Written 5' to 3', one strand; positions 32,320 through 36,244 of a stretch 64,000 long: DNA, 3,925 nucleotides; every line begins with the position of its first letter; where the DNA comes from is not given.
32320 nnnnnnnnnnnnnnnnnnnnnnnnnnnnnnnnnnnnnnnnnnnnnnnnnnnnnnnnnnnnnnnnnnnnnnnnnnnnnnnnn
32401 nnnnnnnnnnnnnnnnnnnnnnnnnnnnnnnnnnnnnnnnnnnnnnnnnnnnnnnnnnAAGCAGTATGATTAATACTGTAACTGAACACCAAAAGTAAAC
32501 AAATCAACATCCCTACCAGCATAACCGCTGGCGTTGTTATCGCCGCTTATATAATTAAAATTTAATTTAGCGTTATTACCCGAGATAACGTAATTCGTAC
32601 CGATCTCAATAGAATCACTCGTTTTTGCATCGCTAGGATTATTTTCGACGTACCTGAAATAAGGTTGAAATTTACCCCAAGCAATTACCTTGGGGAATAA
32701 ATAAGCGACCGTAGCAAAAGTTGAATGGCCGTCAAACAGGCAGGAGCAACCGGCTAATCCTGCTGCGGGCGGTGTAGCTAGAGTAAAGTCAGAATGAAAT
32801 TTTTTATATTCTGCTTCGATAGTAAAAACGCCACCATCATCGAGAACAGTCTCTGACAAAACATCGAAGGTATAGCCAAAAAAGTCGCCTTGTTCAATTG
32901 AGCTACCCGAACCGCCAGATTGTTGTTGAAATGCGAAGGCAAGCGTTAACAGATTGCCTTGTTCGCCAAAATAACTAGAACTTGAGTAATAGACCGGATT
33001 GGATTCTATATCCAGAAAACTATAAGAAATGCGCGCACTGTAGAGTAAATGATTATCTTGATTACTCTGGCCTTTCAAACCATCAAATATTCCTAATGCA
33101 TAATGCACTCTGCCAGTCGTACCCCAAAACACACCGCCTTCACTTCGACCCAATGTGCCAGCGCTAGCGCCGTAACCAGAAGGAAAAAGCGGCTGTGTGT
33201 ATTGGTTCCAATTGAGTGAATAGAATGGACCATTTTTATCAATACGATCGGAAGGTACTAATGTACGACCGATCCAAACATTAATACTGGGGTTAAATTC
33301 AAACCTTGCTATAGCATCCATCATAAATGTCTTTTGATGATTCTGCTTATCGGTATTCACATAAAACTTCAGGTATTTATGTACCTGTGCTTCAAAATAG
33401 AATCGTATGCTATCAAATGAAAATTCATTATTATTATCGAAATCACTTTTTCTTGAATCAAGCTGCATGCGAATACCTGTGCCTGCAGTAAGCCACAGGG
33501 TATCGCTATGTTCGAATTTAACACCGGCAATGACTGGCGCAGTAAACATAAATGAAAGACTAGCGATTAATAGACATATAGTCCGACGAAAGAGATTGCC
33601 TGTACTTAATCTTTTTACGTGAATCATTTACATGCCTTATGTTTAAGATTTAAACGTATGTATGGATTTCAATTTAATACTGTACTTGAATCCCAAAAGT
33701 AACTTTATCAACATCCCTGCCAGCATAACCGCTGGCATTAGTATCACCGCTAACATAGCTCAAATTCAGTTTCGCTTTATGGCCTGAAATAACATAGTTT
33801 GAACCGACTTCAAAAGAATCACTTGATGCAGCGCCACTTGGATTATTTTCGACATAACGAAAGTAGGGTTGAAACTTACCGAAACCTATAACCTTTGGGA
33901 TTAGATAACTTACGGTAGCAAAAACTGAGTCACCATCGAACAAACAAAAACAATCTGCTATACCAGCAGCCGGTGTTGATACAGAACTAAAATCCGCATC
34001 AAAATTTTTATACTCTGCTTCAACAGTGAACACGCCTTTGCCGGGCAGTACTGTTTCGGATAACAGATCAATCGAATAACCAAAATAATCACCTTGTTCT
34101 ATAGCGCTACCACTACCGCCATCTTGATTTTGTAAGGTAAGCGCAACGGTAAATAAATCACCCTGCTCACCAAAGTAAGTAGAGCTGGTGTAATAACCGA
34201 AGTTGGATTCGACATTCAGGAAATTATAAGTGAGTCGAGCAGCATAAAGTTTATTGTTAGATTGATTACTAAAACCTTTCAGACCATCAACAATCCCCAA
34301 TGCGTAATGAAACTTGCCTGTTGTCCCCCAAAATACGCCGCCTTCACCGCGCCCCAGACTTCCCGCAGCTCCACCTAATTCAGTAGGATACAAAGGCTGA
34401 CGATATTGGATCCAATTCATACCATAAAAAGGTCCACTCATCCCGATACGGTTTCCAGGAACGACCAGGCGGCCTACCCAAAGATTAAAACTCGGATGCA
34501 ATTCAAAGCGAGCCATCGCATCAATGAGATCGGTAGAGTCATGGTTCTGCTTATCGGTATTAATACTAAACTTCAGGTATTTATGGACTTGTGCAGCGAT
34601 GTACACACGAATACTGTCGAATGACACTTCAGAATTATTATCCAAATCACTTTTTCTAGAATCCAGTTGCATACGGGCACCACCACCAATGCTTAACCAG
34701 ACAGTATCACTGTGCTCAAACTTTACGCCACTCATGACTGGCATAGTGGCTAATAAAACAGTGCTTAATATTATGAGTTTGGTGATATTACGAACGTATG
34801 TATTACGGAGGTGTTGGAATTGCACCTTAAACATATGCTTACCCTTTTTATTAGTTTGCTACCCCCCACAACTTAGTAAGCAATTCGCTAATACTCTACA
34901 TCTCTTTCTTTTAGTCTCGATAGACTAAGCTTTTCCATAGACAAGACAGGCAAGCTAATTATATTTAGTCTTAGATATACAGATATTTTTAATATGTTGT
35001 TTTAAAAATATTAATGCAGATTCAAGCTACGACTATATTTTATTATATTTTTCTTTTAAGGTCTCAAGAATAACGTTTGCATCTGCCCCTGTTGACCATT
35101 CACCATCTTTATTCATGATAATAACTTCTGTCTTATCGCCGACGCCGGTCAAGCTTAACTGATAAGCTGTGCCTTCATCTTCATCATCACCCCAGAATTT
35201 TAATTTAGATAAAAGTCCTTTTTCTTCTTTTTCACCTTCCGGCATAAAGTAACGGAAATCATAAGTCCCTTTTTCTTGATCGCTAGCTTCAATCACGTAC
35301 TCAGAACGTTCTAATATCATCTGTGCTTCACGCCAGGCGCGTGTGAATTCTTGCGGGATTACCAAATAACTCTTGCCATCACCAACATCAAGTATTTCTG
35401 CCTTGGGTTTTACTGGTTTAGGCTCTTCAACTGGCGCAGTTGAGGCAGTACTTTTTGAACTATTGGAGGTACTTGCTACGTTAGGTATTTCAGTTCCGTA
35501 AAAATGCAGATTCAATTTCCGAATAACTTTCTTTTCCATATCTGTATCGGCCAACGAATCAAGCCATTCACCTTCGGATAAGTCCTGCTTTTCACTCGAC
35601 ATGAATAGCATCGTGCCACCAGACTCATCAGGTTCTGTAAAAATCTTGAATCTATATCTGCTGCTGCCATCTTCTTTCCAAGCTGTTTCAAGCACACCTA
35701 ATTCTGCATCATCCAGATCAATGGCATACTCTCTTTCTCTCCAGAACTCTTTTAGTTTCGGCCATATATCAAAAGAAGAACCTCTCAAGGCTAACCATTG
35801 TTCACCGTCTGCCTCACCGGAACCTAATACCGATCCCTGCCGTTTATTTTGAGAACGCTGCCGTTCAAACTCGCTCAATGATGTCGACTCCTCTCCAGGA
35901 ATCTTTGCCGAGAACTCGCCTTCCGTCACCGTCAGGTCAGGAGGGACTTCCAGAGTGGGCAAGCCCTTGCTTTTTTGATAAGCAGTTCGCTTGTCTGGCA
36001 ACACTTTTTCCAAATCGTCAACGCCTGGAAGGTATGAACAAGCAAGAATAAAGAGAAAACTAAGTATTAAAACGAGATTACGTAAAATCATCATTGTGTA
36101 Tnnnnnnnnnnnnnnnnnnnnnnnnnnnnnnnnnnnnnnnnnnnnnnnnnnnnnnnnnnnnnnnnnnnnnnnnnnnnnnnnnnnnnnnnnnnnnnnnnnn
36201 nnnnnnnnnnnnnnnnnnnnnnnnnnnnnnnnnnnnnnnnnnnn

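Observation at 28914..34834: Accessory-looking block between der and bamC: PPK2, a Tat-dependent two-subunit GMC dehydrogenase without a cytochrome subunit, and two porin paralogs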

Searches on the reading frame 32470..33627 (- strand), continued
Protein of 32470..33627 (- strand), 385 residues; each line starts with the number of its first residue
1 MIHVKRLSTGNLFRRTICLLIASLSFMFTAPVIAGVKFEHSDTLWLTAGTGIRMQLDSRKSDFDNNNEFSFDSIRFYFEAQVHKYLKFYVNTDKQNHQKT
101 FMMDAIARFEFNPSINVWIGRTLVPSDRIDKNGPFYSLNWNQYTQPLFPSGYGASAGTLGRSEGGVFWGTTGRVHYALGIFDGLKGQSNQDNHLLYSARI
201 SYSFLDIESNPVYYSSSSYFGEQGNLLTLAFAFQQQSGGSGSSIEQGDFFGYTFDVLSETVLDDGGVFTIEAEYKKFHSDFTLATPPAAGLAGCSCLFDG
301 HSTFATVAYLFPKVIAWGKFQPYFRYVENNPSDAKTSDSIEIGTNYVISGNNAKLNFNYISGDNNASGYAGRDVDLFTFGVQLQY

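Call 58: find_encoding_contigs(protein=P0223, flank=7000, max_places=2)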
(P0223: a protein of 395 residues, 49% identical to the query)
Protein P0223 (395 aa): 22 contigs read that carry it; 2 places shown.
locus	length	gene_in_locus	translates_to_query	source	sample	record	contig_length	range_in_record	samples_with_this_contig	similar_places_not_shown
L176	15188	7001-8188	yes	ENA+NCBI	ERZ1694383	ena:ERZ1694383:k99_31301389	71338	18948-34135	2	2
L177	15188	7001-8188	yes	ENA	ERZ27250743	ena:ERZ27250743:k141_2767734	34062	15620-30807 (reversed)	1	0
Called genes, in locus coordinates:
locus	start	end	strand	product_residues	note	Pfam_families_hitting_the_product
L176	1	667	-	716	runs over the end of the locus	PF00317:Ribonuc_red_lgN, PF02867:Ribonuc_red_lgC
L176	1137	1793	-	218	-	PF01144:CoA_trans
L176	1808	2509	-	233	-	PF01144:CoA_trans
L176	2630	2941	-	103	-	PF10052:DUF2288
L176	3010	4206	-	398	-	PF00890:FAD_binding_2, PF01134:GIDA (weak), PF01266:DAO, PF03486:HI0933_like, PF07992:Pyr_redox_2, PF12831:FAD_oxidored, PF13450:NAD_binding_8, PF22780:HI0933_like_1st, +2 more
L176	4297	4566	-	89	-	PF01541:GIY-YIG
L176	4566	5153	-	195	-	PF10263:SprT-like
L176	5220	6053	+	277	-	PF02811:PHP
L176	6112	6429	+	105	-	PF20661:SutA-RBD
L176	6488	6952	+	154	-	PF02870:Methyltransf_1N, PF01035:DNA_binding_1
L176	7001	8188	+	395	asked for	-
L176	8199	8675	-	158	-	PF00254:FKBP_C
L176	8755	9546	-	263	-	PF00005:ABC_tran, PF13304:AAA_21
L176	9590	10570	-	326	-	PF16881:LIAS_N (weak), PF04055:Radical_SAM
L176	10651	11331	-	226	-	PF21948:LplA-B_cat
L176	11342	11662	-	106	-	PF04359:DUF493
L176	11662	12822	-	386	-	PF00768:Peptidase_S11, PF13354:Beta-lactamase2, PF07943:PBP5_C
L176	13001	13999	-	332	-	PF13406:SLT_2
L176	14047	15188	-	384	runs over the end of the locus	PF01098:FTSW_RODA_SPOVE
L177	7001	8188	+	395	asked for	-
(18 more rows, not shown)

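Call 59: find_encoding_contigs(protein=P0224, flank=7000, max_places=2)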
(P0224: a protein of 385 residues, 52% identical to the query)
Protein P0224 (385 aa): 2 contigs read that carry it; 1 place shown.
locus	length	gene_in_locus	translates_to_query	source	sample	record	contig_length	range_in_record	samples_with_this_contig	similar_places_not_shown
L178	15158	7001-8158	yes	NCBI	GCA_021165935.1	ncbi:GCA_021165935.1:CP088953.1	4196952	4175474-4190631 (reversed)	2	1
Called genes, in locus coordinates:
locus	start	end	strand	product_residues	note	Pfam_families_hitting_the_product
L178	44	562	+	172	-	PF02814:UreE_N, PF05194:UreE_C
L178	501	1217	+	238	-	PF01730:UreF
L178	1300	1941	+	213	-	PF02492:cobW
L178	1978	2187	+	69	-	-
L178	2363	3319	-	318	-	PF00072:Response_reg, PF00196:GerE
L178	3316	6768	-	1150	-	PF00512:HisKA, PF02518:HATPase_c, PF00072:Response_reg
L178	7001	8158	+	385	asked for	-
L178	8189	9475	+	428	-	PF13433:Peripla_BP_5, PF13458:Peripla_BP_6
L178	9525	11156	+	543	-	PF02653:BPD_transp_2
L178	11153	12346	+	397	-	PF02653:BPD_transp_2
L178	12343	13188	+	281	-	PF02463:SMC_N (faint), PF00005:ABC_tran, PF13304:AAA_21 (faint), PF12399:BCA_ABC_TP_C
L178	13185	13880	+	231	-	PF13476:AAA_23 (weak), PF00005:ABC_tran, PF13304:AAA_21 (faint), PF13401:AAA_22 (weak)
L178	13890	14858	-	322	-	PF14027:Questin_oxidase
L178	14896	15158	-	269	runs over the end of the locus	PF03476:MOSC_N, PF03473:MOSC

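Call 79: search_protein_families(library=pfam, proteins=[window:32470-33627:-, L173:7001-8158:+], max_evalue=10)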
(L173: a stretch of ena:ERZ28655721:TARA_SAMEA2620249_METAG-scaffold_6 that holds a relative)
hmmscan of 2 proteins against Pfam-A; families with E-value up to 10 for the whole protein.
window:32470-33627:- (385 aa): 0 families

L173:7001-8158:+ (385 aa): 1 family
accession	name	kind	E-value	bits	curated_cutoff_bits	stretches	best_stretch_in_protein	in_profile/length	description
PF07396.17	Porin_O_P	-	4.6e-05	23.3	20.9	2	67-211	24-170/370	Phosphate-selective porin O and P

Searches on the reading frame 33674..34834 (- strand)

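Call 3: search_protein_families(library=pfam, proteins=[window:33674-34834:-], max_evalue=0.01)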
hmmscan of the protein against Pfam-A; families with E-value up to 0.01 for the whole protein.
window:33674-34834:- (386 aa): 0 families

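Call 4: search_protein_families(library=ncbifam, proteins=[window:33674-34834:-], max_evalue=0.01)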
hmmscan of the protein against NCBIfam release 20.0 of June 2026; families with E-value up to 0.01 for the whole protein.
window:33674-34834:- (386 aa): 1 family
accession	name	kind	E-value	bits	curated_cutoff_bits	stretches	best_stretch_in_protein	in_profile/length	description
NF040900.1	porin_ExtI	equivalog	7.4e-18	64.5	150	1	92-379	103-394/403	selenite/tellurite reduction operon porin ExtI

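Call 79: search_protein_families(library=pfam, proteins=[window:33674-34834:-], max_evalue=10)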
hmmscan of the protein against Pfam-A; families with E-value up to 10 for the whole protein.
window:33674-34834:- (386 aa): 0 families

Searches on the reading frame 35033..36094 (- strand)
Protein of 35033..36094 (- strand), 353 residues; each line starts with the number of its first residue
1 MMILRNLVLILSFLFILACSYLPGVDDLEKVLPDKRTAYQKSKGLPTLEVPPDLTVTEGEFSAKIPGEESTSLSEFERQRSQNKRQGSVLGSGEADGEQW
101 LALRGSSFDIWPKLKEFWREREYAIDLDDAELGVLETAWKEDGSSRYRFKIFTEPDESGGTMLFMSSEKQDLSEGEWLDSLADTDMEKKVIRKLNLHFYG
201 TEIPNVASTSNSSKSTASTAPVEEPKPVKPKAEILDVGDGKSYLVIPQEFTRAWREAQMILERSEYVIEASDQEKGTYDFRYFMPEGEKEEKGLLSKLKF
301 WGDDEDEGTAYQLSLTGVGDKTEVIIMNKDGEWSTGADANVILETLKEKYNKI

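Call 3: search_protein_families(library=pfam, proteins=[window:35033-36094:-], max_evalue=0.01)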
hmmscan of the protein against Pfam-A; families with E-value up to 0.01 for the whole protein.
window:35033-36094:- (353 aa): 1 family
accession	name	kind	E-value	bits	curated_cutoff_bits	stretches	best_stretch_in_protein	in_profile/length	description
PF06804.17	Lipoprotein_18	-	2.6e-17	63.2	25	1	108-347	83-320/323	NlpB/DapX lipoprotein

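Call 4: search_protein_families(library=ncbifam, proteins=[window:35033-36094:-], max_evalue=0.01)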
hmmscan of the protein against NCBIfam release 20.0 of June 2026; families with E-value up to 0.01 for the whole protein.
window:35033-36094:- (353 aa): 0 families
